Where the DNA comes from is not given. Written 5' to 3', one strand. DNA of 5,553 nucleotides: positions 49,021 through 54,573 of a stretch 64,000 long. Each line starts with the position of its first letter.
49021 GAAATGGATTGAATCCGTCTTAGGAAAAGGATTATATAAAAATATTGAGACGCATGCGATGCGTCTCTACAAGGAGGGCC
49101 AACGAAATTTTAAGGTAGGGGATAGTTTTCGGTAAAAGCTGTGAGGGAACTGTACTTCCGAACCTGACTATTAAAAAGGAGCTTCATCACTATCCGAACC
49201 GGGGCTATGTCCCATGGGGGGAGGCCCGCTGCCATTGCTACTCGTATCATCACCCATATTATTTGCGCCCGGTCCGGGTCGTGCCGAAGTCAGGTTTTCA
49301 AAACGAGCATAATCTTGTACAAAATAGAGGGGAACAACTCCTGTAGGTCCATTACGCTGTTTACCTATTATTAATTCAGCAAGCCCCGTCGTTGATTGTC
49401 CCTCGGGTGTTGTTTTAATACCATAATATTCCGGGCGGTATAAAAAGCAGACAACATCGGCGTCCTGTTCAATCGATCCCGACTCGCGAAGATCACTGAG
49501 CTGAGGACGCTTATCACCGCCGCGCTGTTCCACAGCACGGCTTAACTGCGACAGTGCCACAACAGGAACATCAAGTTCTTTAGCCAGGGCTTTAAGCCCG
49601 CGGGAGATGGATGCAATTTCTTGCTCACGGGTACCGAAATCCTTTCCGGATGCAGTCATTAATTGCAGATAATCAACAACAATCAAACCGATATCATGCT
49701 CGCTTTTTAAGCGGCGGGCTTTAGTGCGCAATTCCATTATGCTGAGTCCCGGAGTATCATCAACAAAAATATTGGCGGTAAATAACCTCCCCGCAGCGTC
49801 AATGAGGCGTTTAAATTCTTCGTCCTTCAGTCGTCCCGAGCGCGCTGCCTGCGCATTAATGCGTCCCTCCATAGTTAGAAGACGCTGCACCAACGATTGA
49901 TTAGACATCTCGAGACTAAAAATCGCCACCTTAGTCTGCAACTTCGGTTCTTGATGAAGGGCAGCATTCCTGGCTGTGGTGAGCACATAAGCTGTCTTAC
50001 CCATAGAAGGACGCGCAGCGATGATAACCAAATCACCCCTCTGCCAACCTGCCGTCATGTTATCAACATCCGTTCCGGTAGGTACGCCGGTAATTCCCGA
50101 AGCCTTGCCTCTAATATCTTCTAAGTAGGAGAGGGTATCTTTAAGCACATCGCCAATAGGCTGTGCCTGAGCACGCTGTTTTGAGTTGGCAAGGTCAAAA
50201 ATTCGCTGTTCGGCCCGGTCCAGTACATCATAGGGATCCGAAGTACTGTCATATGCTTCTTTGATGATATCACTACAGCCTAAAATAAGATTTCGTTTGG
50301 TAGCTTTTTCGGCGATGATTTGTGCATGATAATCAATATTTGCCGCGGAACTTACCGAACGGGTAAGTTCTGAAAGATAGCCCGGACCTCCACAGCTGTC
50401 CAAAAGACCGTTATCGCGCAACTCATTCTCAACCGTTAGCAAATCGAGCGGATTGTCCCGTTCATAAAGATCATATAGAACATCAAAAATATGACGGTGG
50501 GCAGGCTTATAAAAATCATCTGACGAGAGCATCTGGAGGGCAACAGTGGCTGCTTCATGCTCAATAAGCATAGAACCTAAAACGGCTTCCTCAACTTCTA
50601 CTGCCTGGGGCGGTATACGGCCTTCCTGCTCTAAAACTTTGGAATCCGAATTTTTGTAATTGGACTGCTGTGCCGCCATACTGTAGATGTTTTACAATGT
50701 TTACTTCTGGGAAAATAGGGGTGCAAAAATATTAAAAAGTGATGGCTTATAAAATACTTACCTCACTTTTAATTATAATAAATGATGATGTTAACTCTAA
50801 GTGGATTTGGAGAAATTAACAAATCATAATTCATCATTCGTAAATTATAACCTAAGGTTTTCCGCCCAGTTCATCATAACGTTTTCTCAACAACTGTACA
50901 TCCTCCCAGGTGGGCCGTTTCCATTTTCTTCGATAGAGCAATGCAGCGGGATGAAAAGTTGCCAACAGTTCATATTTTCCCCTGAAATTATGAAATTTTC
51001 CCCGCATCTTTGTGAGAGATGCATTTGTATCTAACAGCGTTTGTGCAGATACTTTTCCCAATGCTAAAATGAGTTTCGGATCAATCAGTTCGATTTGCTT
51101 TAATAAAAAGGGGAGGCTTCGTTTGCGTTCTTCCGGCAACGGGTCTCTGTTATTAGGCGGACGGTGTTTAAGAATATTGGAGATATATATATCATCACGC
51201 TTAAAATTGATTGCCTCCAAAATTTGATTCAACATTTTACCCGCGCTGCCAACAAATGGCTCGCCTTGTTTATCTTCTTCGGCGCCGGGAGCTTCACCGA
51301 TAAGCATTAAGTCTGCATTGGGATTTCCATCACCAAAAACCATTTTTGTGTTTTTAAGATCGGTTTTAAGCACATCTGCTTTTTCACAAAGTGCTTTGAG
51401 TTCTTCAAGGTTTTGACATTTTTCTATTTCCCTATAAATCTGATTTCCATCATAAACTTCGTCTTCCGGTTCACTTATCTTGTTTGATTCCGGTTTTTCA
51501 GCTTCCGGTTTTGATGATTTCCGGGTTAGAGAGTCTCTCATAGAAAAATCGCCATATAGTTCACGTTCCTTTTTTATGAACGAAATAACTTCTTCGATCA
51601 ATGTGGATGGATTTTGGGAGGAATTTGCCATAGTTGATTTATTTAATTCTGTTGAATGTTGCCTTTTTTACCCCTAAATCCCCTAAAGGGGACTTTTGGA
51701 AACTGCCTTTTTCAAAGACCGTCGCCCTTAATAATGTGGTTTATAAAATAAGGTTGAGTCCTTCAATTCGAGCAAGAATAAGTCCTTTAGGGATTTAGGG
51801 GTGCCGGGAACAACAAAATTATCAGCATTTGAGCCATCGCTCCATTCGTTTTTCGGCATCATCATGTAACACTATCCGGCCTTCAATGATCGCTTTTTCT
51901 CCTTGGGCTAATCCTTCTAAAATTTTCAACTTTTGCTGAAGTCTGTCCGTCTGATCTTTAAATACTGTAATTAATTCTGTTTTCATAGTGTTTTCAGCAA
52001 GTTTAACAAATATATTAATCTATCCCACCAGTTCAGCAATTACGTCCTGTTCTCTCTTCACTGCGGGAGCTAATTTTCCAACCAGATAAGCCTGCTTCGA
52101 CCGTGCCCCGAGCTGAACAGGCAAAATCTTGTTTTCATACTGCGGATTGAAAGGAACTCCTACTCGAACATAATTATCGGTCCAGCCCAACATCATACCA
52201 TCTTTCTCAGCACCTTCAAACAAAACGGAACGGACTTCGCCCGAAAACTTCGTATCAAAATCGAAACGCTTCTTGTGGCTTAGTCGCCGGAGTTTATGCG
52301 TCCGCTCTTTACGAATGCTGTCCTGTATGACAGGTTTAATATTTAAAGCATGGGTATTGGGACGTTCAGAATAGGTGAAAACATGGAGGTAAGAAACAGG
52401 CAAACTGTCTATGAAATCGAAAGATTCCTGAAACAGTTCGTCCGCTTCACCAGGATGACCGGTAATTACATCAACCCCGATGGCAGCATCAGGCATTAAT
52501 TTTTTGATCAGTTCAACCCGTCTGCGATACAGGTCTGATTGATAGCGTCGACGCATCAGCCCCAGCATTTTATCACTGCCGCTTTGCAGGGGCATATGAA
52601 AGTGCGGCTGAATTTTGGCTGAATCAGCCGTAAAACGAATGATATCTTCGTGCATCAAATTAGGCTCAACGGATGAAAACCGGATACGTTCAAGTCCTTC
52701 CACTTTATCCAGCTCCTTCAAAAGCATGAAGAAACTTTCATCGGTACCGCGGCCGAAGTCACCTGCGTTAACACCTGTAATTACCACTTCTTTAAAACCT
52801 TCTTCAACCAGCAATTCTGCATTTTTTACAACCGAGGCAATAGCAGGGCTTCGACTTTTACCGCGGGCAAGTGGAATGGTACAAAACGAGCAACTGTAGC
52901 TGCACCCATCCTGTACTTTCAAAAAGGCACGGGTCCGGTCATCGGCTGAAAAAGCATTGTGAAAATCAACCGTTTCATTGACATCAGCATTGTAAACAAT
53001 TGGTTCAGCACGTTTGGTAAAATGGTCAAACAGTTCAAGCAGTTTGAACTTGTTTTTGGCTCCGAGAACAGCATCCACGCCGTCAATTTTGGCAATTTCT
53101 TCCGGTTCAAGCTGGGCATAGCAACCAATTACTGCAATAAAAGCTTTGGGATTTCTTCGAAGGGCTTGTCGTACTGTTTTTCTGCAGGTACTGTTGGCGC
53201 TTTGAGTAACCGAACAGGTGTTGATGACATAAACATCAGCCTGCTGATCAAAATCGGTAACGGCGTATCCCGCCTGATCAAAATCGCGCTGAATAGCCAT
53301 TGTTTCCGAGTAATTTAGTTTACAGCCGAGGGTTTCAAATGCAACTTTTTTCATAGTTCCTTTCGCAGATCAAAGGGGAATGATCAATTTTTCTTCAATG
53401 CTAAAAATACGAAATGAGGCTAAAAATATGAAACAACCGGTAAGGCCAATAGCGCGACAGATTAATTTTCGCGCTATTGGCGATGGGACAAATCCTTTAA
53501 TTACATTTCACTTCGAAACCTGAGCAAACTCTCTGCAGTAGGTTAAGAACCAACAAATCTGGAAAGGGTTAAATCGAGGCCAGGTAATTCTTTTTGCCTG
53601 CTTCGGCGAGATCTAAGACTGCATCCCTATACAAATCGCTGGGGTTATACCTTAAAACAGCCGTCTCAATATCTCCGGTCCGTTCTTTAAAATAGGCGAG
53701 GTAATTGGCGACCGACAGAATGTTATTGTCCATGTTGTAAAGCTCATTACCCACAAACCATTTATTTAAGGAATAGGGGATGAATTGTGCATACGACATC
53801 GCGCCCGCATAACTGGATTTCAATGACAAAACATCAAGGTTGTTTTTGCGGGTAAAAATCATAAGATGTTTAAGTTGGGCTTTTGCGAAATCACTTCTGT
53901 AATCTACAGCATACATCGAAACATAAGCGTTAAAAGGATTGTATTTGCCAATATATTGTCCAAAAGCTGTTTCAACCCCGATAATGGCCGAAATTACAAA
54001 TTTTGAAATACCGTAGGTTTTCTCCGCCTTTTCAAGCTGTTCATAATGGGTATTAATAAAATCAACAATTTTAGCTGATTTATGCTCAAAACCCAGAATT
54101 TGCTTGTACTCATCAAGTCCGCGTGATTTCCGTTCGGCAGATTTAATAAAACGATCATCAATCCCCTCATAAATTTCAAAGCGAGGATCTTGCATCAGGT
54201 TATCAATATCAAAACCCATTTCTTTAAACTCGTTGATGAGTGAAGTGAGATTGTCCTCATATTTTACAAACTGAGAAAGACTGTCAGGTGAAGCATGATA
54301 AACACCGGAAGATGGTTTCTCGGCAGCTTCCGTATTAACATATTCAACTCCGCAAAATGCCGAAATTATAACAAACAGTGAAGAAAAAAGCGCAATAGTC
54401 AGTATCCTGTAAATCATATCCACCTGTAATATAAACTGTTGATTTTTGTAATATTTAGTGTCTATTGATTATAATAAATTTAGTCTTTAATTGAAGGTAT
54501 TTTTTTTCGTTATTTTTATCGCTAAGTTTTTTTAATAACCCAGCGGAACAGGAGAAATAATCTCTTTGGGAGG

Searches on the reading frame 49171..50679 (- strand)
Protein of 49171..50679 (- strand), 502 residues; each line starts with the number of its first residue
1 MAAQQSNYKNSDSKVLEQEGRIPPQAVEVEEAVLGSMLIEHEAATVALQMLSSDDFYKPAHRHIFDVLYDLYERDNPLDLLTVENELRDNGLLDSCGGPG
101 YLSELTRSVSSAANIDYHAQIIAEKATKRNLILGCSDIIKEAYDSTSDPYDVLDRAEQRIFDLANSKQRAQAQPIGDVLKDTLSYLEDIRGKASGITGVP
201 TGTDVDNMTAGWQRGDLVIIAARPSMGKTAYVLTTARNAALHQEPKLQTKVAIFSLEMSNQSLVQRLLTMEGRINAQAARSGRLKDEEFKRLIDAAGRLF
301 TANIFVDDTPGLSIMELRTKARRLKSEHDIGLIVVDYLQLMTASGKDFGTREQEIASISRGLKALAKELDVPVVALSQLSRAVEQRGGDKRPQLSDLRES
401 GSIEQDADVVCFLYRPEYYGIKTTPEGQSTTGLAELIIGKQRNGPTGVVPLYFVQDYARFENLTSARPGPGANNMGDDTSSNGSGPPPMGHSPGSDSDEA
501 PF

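Call 10: search_protein_families(library=pfam, proteins=[window:49171-50679:-], max_evalue=0.001)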
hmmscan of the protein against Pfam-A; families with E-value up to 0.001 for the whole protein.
window:49171-50679:- (502 aa): 4 families
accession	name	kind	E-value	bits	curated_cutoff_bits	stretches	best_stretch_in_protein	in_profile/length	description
PF03796.21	DnaB_C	-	1.1e-103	346.5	27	1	198-462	1-255/255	DnaB-like helicase C terminal domain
PF00772.26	DnaB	-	7e-33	113.2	23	1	23-124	2-103/103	DnaB-like helicase N terminal domain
PF13481.12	AAA_25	-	5.7e-12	46.1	27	1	210-379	27-190/195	AAA domain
PF20307.4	divDNAB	-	3.7e-05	23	26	1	208-380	67-251/356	Divergent DnaB-like ATPase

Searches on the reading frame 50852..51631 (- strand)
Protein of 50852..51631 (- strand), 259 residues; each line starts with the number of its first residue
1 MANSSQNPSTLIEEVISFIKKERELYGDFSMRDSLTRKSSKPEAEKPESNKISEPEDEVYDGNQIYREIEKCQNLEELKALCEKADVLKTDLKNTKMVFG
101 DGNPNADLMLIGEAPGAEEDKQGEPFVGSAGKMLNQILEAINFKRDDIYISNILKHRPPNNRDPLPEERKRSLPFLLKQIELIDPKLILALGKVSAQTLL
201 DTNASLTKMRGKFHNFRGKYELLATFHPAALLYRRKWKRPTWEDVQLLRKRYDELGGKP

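Call 10: search_protein_families(library=pfam, proteins=[window:50852-51631:-], max_evalue=0.001)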
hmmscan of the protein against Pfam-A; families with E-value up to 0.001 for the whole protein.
window:50852-51631:- (259 aa): 1 family
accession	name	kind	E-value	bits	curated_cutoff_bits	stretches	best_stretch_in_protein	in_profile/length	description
PF03167.25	UDG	-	1.3e-35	123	24.3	1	99-244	1-139/141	Uracil DNA glycosylase superfamily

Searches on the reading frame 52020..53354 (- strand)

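Call 10: search_protein_families(library=pfam, proteins=[window:52020-53354:-], max_evalue=0.001)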
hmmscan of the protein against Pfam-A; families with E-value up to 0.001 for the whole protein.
window:52020-53354:- (444 aa): 2 families
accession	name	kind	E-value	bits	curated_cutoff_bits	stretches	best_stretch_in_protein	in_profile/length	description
PF00919.26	UPF0004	-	2.2e-26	92.2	27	1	3-98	1-98/98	Uncharacterized protein family UPF0004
PF04055.27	Radical_SAM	-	2.9e-19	70.3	29.5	1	146-315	2-166/166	Radical SAM superfamily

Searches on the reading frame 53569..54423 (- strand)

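Call 63: search_protein_families(library=pfam, proteins=[window:53569-54423:-], max_evalue=0.0001)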
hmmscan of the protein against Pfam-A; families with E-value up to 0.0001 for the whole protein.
window:53569-54423:- (284 aa): 1 family
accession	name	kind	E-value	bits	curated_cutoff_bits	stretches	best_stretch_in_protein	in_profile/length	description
PF13406.11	SLT_2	-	1.2e-31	110.4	24.3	1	93-243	41-197/292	Transglycosylase SLT domain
